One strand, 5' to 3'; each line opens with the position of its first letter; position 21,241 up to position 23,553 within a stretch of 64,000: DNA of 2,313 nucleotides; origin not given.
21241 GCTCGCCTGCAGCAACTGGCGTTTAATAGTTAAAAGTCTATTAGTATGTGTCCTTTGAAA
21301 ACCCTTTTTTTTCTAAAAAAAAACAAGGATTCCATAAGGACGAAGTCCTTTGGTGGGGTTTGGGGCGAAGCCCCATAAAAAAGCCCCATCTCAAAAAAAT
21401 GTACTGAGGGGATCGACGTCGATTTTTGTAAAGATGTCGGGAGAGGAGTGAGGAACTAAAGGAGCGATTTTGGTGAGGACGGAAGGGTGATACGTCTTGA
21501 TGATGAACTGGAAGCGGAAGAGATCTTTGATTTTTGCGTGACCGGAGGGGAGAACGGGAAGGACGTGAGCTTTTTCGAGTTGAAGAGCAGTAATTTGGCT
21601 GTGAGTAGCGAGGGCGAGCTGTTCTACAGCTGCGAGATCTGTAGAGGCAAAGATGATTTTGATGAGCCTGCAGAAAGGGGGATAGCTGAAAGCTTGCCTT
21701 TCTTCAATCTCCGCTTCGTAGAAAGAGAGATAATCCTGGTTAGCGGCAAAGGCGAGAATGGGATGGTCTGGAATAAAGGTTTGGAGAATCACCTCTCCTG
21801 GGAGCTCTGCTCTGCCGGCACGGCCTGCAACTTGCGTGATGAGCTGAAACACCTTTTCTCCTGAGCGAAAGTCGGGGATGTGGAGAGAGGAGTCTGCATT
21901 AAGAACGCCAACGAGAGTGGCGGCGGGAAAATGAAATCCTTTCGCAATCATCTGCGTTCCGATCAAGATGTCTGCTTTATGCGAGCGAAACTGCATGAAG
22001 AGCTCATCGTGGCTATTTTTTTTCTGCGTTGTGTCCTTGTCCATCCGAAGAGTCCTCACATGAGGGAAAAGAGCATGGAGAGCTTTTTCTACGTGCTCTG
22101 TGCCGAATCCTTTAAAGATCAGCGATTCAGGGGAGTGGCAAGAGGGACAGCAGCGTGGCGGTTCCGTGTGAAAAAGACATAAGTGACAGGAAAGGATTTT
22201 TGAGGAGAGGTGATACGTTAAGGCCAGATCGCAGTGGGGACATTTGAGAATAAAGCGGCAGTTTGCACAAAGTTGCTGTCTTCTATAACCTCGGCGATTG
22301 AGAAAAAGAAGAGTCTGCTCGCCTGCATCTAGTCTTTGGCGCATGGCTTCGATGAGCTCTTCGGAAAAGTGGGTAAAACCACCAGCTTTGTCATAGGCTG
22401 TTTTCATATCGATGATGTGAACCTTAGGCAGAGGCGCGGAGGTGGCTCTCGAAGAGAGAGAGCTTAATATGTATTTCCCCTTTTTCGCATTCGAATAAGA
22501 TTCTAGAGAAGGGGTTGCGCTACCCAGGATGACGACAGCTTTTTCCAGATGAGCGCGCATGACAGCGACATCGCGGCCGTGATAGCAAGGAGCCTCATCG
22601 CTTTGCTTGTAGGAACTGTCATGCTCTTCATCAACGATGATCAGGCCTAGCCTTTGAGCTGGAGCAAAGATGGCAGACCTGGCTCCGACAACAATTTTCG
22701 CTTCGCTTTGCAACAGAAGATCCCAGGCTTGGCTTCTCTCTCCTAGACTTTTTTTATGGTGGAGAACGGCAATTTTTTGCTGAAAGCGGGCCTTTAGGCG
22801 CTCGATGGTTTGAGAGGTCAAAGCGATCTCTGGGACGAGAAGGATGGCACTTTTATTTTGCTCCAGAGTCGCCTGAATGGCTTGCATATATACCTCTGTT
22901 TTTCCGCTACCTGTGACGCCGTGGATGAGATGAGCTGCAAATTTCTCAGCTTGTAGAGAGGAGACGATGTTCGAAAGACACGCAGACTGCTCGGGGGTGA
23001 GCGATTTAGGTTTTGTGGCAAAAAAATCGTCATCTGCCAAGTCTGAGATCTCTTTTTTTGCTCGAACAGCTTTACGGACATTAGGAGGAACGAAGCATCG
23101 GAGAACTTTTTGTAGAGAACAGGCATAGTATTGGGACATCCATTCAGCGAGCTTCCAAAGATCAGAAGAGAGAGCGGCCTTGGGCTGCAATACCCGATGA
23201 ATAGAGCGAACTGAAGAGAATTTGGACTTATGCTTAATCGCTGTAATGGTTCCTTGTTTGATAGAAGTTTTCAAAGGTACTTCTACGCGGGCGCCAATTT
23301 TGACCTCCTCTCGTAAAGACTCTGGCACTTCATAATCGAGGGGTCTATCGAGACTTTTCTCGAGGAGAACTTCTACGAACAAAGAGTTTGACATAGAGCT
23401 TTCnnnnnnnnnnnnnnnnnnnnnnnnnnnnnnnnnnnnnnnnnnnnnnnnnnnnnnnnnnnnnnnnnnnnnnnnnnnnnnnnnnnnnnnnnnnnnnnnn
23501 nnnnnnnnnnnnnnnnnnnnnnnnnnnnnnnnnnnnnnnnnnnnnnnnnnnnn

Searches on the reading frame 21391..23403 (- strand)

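Call 10: search_protein_families(library=pfam, proteins=[window:21391-23403:-], max_evalue=0.00001)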
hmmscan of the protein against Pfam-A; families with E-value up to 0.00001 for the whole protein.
window:21391-23403:- (670 aa): 6 families
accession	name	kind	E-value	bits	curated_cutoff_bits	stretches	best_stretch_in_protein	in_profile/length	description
PF17764.6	PriA_3primeBD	-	1.7e-23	82.7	22.7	1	11-106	1-96/96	3'DNA-binding domain (3'BD)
PF00270.35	DEAD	-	1.6e-18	67.4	26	1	137-302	2-163/167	DEAD/DEAH box helicase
PF04851.21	ResIII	-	2e-17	64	22.5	1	134-299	3-163/164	Type III restriction enzyme, res subunit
PF18074.6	PriA_C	-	7.5e-12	46.3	26.9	1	576-665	1-95/95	Primosomal protein N C-terminal domain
PF00271.37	Helicase_C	-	3.7e-11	43.7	23.5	1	436-532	26-109/110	Helicase conserved C-terminal domain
PF18319.7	Zn_ribbon_PriA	-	3.4e-06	27.3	26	1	388-411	1-24/27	PriA DNA helicase Cys-rich region (CRR) domain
